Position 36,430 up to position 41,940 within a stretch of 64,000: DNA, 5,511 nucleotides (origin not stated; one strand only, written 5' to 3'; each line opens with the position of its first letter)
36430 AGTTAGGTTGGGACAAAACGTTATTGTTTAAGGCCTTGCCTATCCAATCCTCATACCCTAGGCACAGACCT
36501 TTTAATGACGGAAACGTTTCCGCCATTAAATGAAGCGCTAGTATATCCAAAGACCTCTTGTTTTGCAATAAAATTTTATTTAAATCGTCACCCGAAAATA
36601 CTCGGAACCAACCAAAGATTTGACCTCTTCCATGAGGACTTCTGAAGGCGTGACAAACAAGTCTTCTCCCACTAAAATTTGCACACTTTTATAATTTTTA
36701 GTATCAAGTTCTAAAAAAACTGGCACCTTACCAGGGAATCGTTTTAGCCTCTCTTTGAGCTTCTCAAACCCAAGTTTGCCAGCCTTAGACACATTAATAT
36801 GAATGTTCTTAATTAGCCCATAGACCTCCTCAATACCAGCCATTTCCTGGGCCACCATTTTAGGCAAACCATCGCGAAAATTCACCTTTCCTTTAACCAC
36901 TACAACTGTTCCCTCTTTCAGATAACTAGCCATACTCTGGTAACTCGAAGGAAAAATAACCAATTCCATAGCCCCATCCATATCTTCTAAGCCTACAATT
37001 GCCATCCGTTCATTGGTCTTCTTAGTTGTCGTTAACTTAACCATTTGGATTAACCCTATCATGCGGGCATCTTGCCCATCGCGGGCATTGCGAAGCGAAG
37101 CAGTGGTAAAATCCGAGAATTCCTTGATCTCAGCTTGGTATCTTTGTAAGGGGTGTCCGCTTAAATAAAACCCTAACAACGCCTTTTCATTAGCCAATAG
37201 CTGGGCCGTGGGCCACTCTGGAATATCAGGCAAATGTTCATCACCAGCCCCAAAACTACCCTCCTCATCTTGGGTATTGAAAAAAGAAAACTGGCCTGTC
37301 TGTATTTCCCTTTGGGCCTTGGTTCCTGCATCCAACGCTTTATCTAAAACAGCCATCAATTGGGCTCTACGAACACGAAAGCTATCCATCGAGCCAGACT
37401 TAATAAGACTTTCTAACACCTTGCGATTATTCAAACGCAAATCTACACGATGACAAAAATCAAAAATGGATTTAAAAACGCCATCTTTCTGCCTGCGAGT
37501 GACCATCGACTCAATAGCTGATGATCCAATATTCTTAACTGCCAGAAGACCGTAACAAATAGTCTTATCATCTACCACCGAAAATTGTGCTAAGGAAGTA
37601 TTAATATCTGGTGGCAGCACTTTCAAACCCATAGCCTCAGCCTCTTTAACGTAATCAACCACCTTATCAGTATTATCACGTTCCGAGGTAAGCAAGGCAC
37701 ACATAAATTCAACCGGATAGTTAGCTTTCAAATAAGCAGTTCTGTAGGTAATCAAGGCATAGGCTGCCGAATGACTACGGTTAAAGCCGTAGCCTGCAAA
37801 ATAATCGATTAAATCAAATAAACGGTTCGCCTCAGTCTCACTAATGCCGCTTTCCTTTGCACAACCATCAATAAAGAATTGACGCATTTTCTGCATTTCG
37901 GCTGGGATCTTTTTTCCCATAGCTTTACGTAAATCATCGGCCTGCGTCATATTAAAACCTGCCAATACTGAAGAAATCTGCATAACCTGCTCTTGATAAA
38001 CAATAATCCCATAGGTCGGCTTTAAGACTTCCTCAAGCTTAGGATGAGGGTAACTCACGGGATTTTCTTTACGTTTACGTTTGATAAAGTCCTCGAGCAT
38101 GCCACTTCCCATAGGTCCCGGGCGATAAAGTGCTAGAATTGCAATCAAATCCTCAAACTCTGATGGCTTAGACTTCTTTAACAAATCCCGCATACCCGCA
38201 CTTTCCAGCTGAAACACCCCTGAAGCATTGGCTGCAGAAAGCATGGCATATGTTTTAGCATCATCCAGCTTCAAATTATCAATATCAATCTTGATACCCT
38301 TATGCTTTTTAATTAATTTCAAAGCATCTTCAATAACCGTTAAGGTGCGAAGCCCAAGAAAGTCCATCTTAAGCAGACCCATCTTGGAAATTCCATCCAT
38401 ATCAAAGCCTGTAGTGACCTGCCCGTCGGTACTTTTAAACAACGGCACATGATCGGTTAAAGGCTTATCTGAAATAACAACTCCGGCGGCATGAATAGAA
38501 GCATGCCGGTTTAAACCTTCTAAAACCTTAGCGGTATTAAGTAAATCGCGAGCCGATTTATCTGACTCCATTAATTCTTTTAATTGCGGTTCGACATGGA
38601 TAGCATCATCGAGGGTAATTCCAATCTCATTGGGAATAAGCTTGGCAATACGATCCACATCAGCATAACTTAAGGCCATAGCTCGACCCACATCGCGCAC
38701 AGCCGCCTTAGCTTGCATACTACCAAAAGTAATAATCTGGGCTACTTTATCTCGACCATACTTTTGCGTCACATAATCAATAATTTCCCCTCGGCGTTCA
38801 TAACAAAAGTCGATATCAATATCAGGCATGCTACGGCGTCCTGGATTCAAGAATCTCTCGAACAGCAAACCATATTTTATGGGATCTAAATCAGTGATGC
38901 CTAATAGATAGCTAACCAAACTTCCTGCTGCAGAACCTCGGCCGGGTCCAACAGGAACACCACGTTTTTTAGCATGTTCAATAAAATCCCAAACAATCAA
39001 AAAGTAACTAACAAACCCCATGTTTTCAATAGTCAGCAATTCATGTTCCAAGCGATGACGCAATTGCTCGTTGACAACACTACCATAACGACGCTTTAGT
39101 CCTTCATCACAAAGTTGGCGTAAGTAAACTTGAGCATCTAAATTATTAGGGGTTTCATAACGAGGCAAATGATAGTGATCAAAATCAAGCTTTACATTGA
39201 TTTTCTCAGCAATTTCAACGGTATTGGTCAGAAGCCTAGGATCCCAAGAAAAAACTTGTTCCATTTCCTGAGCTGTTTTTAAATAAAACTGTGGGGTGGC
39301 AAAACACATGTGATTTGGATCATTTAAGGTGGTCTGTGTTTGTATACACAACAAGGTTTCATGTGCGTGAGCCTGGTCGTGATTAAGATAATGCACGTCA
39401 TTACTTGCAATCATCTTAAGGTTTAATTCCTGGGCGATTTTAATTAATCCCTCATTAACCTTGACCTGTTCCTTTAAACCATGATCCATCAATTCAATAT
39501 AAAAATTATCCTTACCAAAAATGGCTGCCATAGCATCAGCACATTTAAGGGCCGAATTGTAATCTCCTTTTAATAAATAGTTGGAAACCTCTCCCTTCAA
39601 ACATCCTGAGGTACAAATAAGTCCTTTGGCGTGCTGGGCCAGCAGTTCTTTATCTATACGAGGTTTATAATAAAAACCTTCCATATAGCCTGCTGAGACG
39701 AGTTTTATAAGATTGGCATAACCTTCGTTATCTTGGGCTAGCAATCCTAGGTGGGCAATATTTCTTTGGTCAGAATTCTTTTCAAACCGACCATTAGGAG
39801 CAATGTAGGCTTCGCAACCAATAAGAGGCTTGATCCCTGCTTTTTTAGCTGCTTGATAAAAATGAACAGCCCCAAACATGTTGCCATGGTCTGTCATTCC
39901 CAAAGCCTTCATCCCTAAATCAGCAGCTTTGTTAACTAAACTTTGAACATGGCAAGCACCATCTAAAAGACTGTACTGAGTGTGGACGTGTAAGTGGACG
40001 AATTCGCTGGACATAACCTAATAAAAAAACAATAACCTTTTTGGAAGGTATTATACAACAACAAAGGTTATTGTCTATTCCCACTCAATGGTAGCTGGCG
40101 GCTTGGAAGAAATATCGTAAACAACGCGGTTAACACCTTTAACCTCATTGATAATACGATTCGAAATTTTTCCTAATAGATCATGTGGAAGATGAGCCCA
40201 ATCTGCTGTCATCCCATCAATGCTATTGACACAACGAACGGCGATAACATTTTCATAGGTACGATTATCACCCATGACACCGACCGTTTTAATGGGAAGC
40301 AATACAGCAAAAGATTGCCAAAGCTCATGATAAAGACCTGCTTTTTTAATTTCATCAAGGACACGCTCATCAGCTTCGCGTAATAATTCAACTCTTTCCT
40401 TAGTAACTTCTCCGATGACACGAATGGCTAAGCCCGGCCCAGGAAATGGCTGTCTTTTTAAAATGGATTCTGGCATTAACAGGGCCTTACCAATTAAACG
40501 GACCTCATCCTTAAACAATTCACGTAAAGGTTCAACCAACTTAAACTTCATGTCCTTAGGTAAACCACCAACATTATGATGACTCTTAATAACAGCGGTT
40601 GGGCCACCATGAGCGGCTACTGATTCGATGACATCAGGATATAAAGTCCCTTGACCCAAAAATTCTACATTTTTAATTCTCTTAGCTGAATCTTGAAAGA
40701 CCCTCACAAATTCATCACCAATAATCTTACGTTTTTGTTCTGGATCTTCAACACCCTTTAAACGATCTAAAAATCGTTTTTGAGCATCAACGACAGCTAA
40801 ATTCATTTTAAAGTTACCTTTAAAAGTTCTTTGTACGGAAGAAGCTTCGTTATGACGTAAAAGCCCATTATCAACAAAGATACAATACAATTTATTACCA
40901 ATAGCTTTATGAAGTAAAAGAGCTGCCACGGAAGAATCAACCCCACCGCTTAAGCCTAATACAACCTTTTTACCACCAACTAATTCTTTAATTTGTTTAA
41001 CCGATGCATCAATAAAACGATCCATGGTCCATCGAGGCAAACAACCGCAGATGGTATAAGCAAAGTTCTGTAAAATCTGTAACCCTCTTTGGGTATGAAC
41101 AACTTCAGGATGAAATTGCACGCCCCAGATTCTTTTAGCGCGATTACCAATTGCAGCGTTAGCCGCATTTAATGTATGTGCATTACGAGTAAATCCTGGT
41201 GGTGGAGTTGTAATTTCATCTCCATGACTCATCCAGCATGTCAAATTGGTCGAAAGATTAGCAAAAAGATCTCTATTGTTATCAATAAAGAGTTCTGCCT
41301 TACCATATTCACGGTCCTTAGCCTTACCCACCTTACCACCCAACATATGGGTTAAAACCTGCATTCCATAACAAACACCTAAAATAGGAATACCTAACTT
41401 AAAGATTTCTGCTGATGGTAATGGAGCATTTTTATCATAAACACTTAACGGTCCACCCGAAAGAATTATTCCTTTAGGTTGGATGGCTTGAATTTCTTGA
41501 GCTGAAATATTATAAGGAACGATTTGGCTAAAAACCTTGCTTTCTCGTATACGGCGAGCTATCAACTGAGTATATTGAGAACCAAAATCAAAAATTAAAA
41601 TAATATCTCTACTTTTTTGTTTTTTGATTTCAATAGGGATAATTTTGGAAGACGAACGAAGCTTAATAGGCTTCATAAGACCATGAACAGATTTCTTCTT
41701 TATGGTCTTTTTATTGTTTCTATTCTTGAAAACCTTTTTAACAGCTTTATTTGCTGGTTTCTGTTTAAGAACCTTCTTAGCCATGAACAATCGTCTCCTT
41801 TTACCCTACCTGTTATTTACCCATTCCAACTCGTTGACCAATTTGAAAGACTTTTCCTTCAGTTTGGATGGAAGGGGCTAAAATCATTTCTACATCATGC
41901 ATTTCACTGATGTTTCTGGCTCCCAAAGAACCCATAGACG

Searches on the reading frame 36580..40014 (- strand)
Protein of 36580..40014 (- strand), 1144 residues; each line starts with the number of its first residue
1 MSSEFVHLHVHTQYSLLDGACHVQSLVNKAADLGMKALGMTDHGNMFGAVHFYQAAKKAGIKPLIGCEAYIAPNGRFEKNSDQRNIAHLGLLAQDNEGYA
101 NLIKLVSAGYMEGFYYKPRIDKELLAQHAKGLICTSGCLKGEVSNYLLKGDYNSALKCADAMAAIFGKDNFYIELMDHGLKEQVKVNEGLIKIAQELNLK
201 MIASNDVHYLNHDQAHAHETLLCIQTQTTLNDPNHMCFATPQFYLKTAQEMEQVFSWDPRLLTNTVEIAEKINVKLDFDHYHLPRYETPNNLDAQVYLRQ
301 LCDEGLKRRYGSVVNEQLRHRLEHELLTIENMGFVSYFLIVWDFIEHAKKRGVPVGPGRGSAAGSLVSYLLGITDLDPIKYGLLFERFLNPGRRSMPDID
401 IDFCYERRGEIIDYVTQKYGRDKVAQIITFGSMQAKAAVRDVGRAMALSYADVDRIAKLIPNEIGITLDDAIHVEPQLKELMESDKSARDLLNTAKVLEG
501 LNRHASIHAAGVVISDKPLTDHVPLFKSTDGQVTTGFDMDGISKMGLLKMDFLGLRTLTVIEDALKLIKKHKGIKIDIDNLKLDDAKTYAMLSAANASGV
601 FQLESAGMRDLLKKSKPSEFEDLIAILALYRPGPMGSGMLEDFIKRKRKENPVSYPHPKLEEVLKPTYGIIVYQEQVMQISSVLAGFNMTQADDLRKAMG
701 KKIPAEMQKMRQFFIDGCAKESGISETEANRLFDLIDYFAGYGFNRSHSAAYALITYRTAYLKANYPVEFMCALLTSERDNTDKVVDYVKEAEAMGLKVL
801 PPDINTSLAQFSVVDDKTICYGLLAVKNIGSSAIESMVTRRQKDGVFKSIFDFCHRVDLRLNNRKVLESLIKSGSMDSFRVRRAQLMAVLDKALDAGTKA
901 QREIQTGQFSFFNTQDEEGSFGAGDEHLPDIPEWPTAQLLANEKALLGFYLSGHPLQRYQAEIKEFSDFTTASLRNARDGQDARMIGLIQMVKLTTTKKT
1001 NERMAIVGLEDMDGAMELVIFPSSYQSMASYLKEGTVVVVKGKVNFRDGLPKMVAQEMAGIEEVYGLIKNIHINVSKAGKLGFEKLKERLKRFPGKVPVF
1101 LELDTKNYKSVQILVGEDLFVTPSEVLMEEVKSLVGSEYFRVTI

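Call 68: search_protein_families(library=pfam, proteins=[window:36580-40014:-], max_evalue=0.00001)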
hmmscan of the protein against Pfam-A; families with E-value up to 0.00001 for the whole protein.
window:36580-40014:- (1144 aa): 5 families
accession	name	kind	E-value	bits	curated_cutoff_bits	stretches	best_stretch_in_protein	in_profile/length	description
PF07733.18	DNA_pol3_alpha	-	3.3e-106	355.1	23.9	1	297-554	2-260/260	Bacterial DNA polymerase III alpha NTPase domain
PF17657.6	DNA_pol3_finger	-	1.2e-67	226.9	22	1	557-721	1-165/166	Bacterial DNA polymerase III alpha subunit finger domain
PF02811.25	PHP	-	1.6e-61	207.8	26.4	1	7-178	1-164/164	PHP domain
PF14579.12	HHH_6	-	2.2e-27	95.5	25.6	1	796-886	1-90/90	Helix-hairpin-helix motif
PF01336.31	tRNA_anti-codon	-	2e-10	40.9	27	1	996-1058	9-72/75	OB-fold nucleic acid binding domain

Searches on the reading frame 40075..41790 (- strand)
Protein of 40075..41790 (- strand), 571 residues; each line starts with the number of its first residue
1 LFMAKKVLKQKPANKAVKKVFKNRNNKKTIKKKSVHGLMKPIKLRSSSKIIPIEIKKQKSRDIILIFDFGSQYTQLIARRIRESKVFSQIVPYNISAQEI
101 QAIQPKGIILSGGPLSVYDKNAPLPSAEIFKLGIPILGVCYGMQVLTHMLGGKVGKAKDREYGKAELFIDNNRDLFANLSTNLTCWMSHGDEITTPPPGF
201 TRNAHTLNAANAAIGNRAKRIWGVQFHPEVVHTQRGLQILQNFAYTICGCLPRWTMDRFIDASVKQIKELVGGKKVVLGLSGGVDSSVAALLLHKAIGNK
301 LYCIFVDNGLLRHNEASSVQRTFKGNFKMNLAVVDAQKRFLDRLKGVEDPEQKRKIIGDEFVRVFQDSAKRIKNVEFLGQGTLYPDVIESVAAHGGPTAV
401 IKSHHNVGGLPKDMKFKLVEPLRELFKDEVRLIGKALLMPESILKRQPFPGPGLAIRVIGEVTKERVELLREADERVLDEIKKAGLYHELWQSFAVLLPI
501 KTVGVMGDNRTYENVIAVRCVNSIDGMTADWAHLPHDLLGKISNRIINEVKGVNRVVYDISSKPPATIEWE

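Call 68: search_protein_families(library=pfam, proteins=[window:40075-41790:-], max_evalue=0.00001)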
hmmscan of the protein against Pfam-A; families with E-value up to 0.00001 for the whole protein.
window:40075-41790:- (571 aa): 4 families
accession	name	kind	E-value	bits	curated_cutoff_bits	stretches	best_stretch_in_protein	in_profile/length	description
PF00958.27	GMP_synt_C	-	4.2e-47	158.6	27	1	479-570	1-92/92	GMP synthase C terminal domain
PF00117.34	GATase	-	5.5e-46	157.1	22.8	1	65-245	1-188/190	Glutamine amidotransferase class-I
PF02540.23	NAD_synthase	-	1.2e-10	41.4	21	1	264-301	9-47/242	NAD synthase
PF07722.19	Peptidase_C26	-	1.3e-06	28.8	20.5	0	128-229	100-219/219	Peptidase C26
